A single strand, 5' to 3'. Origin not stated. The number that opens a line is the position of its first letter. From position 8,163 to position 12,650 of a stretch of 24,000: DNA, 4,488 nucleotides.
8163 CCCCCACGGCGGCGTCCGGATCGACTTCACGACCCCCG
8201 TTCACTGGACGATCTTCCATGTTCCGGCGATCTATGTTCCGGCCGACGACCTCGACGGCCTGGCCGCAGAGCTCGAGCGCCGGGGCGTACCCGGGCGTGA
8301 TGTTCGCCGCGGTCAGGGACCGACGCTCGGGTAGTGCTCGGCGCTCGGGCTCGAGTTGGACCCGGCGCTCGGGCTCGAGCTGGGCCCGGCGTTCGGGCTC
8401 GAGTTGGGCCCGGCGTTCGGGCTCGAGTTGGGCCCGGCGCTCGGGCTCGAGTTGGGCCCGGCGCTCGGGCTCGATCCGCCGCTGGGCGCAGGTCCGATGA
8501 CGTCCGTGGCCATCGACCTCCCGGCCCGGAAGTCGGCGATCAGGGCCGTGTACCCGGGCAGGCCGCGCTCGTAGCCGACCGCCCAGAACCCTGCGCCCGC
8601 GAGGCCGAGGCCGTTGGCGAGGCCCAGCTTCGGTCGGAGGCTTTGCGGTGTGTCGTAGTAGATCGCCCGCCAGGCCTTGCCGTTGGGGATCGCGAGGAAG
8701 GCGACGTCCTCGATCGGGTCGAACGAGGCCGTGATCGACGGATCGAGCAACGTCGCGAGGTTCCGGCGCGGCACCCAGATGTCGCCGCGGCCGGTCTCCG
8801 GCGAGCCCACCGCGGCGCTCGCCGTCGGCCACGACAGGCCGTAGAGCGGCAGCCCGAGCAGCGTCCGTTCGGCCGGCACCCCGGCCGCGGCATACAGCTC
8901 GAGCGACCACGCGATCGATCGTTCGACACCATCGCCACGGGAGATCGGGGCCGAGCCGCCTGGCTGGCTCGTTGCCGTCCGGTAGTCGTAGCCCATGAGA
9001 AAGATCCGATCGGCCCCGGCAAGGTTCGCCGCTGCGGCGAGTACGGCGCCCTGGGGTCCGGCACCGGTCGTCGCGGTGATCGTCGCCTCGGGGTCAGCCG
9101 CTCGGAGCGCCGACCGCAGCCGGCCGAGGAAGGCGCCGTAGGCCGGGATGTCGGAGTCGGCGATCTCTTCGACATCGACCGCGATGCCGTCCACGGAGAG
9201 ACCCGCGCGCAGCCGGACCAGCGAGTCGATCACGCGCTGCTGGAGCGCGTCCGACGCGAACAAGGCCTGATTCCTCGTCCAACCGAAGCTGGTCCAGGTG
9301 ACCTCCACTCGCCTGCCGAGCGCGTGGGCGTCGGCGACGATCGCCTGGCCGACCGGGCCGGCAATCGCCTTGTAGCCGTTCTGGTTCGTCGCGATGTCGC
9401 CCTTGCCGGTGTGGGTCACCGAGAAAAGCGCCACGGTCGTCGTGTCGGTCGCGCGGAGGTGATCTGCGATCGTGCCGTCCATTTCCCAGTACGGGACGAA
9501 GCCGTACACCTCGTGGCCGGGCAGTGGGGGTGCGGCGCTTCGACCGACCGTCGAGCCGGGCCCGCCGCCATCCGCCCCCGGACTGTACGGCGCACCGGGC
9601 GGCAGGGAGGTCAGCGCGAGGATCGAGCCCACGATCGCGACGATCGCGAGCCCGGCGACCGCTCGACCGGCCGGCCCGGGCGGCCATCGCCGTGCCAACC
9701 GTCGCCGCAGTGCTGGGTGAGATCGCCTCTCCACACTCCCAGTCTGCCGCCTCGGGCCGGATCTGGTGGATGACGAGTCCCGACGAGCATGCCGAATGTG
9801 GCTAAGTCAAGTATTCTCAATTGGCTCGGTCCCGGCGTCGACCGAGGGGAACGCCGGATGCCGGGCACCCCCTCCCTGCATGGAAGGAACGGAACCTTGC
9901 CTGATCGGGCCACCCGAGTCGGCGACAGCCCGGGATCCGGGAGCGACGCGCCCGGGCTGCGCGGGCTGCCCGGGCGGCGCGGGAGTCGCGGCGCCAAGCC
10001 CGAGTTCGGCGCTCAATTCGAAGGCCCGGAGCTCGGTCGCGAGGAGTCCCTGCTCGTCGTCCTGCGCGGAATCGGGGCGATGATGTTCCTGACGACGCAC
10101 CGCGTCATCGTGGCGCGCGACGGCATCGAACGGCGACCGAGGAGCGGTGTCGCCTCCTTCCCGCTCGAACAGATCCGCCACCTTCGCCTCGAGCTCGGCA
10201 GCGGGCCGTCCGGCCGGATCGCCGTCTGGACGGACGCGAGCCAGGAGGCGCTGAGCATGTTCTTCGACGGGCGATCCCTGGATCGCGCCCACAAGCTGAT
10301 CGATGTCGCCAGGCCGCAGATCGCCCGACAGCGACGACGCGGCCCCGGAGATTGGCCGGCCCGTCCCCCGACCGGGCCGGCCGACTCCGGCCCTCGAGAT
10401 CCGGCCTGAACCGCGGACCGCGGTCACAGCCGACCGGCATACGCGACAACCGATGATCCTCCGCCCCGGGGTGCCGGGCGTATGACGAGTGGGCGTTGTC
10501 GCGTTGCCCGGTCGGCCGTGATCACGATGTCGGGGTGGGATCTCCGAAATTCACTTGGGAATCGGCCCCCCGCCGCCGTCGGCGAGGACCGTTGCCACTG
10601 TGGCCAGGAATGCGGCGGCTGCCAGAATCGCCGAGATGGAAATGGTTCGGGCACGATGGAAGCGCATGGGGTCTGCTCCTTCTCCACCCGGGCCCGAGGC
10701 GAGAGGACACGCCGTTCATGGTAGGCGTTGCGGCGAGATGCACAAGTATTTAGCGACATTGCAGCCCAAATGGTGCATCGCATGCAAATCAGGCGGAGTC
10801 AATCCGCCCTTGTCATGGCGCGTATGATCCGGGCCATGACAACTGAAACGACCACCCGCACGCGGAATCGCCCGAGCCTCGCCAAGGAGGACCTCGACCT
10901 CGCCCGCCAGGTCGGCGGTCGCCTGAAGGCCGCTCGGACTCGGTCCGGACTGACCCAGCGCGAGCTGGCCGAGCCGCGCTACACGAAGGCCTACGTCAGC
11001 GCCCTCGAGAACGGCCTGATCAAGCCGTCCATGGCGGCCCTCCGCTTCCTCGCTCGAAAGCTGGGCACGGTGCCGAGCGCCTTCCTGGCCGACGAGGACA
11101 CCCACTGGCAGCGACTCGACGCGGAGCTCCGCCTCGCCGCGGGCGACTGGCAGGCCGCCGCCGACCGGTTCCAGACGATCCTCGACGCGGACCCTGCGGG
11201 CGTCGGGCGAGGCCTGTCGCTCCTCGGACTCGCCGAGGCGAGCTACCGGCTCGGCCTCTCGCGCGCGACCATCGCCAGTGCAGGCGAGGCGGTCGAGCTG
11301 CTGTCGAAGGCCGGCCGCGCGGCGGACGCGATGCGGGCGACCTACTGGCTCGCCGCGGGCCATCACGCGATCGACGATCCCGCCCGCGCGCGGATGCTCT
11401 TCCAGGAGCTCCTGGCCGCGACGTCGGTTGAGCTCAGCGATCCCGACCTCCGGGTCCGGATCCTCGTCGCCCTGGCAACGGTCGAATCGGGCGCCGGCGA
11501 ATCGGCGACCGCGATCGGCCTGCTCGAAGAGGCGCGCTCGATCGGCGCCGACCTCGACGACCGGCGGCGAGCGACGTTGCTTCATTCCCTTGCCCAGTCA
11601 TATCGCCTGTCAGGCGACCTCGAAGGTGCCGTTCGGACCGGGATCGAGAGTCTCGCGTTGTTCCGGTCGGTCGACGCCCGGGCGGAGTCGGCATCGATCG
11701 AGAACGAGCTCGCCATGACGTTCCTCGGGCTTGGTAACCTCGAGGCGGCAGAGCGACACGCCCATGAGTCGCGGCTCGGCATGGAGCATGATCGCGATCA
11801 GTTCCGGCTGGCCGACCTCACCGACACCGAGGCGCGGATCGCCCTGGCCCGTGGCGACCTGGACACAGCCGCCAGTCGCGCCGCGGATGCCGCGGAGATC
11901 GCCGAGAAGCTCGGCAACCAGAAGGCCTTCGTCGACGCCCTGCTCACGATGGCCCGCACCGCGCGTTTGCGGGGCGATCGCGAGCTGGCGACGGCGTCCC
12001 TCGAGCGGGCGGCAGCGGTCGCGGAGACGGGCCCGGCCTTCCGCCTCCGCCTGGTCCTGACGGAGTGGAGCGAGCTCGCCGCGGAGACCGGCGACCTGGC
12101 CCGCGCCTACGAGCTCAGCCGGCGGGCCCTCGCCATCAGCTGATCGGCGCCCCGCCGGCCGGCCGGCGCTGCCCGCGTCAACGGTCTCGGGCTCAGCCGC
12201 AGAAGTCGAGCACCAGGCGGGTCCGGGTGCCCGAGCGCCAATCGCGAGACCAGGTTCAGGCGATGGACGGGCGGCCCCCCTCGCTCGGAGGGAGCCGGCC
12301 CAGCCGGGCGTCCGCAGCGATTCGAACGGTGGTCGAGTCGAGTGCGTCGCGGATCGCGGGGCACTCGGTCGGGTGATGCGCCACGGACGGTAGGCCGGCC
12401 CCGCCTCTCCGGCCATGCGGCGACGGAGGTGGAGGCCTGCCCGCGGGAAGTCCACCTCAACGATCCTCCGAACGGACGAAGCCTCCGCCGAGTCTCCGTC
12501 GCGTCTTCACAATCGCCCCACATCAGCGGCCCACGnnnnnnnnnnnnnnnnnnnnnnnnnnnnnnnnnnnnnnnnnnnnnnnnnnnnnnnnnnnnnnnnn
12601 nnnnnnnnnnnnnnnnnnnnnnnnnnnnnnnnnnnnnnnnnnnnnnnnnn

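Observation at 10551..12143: Candidate RRNPP / Rgg-SHP-like peptide signalling cassette in a high-GC genome: XRE-HTH+TPR receptor divergently paired with a hidden 38-codon secreted-peptide ORF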

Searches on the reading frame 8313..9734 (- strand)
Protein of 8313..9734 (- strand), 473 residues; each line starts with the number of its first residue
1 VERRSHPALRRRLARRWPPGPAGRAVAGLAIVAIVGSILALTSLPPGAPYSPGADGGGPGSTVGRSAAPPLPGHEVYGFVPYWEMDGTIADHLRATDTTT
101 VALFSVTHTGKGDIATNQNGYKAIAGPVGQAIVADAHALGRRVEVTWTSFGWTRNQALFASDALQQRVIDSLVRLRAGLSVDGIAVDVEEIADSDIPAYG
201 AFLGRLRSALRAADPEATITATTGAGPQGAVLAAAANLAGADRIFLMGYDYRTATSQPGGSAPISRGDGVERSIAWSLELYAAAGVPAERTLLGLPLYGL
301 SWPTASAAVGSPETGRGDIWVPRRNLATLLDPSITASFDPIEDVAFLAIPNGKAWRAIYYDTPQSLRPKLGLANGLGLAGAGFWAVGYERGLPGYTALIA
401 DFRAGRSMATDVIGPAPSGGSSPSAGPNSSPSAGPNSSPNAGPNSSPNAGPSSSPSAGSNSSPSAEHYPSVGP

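Call 29: search_protein_families(library=pfam, proteins=[window:8313-9734:-], max_evalue=0.001)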
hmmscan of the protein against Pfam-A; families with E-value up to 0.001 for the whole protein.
window:8313-9734:- (473 aa): 1 family
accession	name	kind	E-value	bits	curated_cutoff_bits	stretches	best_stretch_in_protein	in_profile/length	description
PF00704.34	Glyco_hydro_18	-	9.1e-24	85.1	29.6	1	157-388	82-316/317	Glycosyl hydrolases family 18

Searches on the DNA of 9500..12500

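Call 47: search_rna_families(source=window, start=9500, end=12500, threshold=evalue, max_evalue=1)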
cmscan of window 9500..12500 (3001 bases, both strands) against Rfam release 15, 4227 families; matches with E-value up to 1: 2.
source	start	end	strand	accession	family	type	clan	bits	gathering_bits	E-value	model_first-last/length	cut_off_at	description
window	12142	12172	-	RF01340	CRISPR-DR29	Gene; CRISPR;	-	20.7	39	0.46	1-37/37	no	CRISPR RNA direct repeat element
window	11432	11471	-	RF01303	sR49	Gene; snRNA; snoRNA; CD-box;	-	20.5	50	0.41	1-56/56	no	Small nucleolar RNA sR49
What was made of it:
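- On Type I toxin-like small hydrophobic proteins (hok-type): No antisense RNA family was found (call 47).
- No antisense RNA or Rfam family was found (call 47).
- Tried and rejected: Only sub-threshold noise (call 47).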

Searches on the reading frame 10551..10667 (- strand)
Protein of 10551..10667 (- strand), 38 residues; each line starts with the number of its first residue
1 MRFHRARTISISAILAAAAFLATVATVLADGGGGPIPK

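Call 3: search_protein_families(library=pfam, proteins=[window:10551-10667:-], max_evalue=1)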
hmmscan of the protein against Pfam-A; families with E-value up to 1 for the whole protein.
window:10551-10667:- (38 aa): 1 family
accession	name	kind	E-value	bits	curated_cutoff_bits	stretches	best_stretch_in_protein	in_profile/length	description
PF16911.10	PapA_C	-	0.082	12.8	30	1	2-31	22-51/203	Phthiocerol/phthiodiolone dimycocerosyl transferase C-terminus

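Call 4: search_protein_families(library=ncbifam, proteins=[window:10551-10667:-], max_evalue=1)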
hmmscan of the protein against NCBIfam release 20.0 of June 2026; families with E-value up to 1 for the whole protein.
window:10551-10667:- (38 aa): 1 family
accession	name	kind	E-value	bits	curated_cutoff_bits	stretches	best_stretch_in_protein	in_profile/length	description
NF041599.1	reg_PtrA_PA2808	domain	0.62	10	31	1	13-33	5-25/46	co-regulatory protein PtrA N-terminal domain-containing protein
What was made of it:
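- On RRNPP/RRNPPA peptide quorum-sensing systems: No RRNPP-specific Pfam or NCBIfam hit at E <= 1 (calls 3, 4).
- Closest known: Rgg-SHP, PrgX-PrgQ, TprA-PhrA. Different: The Rgg C-terminal domain family is not matched (calls 3, 4).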
